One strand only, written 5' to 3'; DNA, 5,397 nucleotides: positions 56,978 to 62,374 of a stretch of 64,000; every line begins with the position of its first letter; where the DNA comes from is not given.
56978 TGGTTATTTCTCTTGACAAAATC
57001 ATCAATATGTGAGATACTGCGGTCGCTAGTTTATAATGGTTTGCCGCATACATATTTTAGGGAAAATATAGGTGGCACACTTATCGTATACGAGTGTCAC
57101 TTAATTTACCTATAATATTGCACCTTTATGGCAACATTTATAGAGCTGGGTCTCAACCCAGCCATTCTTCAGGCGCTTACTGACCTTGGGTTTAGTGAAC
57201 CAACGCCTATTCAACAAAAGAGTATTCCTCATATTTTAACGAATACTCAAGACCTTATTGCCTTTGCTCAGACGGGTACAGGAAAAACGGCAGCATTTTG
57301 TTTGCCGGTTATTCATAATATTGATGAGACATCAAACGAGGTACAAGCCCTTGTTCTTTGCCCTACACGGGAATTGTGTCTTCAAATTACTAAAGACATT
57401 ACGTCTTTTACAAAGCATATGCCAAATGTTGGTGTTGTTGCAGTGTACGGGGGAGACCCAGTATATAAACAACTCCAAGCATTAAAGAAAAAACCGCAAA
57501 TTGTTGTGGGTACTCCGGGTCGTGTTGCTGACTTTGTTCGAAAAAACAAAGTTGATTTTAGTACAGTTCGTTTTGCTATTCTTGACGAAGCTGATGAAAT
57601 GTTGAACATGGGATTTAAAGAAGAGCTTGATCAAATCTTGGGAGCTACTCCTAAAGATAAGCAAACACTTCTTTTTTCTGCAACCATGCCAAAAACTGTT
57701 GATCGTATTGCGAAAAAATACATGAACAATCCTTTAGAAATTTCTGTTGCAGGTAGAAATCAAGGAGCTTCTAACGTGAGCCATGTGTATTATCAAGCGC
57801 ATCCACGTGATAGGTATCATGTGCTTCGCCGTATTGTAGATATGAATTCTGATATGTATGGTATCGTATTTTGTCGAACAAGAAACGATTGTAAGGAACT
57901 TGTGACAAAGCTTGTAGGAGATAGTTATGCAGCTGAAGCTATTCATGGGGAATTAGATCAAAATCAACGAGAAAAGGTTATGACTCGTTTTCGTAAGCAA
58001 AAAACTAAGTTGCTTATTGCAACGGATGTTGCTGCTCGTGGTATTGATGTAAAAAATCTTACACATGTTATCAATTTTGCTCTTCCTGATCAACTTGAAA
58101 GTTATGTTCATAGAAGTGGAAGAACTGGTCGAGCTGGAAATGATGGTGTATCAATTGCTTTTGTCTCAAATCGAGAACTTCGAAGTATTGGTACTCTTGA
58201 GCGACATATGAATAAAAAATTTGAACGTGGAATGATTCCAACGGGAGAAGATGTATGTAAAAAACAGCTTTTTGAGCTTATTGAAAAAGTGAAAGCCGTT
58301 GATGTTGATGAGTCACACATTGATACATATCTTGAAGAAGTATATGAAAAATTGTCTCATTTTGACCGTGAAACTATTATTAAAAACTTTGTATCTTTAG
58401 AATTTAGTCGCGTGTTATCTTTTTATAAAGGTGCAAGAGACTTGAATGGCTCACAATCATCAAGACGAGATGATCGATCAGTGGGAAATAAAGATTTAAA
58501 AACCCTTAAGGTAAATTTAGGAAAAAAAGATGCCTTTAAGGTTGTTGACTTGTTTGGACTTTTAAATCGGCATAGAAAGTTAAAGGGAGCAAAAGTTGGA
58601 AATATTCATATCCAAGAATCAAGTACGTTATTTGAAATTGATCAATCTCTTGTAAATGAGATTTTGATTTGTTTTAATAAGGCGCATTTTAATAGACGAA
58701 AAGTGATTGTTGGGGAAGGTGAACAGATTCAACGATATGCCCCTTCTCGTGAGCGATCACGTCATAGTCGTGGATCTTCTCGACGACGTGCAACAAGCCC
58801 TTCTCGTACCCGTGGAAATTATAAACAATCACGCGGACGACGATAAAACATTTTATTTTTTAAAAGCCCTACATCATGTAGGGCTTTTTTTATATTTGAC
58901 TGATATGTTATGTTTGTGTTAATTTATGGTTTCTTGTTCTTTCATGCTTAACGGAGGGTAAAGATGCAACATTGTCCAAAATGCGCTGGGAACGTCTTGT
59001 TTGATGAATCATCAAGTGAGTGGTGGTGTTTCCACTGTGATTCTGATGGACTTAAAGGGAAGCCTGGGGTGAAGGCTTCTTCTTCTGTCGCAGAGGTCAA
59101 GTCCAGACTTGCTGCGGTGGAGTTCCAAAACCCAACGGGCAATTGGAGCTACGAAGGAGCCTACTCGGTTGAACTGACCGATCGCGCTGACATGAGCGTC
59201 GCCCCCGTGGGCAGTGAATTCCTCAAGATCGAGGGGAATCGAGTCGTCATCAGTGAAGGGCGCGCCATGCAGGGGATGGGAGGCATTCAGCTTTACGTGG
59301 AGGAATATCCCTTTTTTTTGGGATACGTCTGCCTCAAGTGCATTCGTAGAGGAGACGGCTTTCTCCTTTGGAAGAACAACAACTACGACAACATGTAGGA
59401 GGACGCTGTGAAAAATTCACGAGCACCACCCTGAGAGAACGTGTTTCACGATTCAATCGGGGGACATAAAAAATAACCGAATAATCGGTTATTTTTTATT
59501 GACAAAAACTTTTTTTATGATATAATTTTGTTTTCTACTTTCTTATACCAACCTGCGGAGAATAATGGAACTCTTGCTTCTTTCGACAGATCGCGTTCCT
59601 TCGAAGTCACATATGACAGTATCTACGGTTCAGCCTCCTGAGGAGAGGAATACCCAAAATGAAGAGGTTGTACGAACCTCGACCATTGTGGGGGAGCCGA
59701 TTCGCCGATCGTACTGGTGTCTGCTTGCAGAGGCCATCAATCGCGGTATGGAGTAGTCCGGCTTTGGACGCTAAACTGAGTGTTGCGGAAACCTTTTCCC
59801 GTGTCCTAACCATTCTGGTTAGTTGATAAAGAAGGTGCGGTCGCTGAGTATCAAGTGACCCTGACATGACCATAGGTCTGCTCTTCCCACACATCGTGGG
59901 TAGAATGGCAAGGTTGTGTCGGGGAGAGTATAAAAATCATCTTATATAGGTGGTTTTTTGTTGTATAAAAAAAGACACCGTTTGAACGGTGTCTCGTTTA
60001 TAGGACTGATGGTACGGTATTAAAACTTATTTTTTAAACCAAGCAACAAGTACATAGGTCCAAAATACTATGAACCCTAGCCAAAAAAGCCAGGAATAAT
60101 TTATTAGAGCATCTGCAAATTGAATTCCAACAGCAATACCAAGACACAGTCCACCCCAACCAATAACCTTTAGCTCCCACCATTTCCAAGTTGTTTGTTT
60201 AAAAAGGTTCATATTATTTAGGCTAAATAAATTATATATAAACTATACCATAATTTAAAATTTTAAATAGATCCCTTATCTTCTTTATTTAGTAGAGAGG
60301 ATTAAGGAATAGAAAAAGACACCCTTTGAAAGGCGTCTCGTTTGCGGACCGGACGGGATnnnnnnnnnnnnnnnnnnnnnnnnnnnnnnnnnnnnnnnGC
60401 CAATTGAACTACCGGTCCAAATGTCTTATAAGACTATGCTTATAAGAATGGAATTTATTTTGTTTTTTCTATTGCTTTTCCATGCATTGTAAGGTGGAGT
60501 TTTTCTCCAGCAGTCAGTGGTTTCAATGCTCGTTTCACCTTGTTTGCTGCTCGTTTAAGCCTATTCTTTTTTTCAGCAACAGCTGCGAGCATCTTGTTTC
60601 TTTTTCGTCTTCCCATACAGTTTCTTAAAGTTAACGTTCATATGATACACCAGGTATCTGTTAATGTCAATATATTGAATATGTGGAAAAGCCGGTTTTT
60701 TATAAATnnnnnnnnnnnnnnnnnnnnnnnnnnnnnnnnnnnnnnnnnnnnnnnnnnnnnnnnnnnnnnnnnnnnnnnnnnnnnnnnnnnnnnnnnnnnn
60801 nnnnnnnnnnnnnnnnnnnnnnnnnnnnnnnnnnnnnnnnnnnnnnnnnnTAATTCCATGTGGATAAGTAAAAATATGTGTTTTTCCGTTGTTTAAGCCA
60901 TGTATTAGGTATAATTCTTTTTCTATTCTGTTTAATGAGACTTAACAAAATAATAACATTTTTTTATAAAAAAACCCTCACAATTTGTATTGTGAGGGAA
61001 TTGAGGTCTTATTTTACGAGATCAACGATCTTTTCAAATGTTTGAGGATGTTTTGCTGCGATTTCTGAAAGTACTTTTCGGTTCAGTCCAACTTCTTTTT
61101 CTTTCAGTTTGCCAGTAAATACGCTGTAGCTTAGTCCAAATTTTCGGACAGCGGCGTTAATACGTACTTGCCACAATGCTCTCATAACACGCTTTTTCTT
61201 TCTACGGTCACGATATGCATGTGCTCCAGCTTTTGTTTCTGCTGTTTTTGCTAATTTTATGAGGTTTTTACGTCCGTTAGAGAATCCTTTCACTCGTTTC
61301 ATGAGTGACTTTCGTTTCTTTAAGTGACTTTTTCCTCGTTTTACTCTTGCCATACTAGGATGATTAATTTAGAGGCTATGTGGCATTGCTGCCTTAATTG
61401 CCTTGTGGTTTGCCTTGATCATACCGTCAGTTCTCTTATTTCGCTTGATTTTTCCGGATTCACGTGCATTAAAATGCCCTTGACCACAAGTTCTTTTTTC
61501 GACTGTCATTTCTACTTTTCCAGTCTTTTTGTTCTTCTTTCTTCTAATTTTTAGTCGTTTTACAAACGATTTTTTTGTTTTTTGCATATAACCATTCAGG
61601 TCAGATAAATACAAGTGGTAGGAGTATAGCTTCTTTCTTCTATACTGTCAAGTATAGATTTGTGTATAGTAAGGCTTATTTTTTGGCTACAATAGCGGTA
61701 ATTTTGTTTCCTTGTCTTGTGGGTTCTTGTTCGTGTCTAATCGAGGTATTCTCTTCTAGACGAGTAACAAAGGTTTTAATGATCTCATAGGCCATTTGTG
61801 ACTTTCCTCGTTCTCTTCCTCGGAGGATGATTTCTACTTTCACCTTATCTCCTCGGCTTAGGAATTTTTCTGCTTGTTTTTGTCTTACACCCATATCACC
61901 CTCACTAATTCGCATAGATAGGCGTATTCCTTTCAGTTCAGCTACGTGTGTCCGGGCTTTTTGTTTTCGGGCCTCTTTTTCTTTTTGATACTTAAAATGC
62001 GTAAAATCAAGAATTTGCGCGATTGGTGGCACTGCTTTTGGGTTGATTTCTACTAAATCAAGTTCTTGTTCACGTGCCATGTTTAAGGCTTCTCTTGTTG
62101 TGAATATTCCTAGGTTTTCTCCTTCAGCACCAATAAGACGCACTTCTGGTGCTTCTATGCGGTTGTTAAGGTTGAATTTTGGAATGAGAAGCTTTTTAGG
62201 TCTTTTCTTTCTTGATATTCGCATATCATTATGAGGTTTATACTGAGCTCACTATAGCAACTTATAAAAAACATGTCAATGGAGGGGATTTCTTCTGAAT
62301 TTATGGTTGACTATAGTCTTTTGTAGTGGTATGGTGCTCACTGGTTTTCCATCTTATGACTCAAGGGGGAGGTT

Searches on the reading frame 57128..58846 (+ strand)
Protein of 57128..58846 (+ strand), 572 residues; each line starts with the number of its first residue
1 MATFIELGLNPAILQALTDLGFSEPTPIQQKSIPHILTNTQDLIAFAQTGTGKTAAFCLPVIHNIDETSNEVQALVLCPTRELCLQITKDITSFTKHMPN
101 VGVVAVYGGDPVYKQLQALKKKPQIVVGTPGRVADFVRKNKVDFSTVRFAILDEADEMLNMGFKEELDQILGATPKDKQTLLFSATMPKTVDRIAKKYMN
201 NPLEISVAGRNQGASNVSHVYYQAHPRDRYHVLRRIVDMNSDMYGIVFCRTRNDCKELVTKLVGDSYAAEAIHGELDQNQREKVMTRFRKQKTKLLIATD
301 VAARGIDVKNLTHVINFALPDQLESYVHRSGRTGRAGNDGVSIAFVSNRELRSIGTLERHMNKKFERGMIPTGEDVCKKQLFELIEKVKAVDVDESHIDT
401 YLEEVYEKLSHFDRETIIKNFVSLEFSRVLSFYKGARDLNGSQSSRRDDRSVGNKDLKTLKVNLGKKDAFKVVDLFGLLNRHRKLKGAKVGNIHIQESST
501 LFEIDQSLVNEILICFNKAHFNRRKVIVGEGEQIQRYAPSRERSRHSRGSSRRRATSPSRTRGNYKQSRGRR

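Call 20: search_protein_families(library=pfam, proteins=[window:57128-58846:+], max_evalue=0.01)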
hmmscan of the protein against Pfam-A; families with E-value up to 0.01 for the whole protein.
window:57128-58846:+ (572 aa): 4 families
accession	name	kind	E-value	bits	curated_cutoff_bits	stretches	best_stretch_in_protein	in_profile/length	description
PF00270.35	DEAD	-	3e-51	173.9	26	1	26-194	1-167/167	DEAD/DEAH box helicase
PF00271.37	Helicase_C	-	9e-32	110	23.5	1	230-337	3-110/110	Helicase conserved C-terminal domain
PF03880.21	DbpA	-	6.1e-13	49.1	25.6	1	459-528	1-70/72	DbpA RNA binding domain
PF04851.21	ResIII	-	8.3e-09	36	22.5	1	25-188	4-163/164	Type III restriction enzyme, res subunit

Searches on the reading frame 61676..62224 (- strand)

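Call 20: search_protein_families(library=pfam, proteins=[window:61676-62224:-], max_evalue=0.01)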
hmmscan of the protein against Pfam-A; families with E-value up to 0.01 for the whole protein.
window:61676-62224:- (182 aa): 2 families
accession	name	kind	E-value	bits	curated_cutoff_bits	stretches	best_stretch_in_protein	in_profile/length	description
PF05198.21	IF3_N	-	1e-27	96.5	26.9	1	19-88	1-70/70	Translation initiation factor IF-3, N-terminal domain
PF00707.27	IF3_C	-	6e-20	71.4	34.8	1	96-182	2-86/86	Translation initiation factor IF-3, C-terminal domain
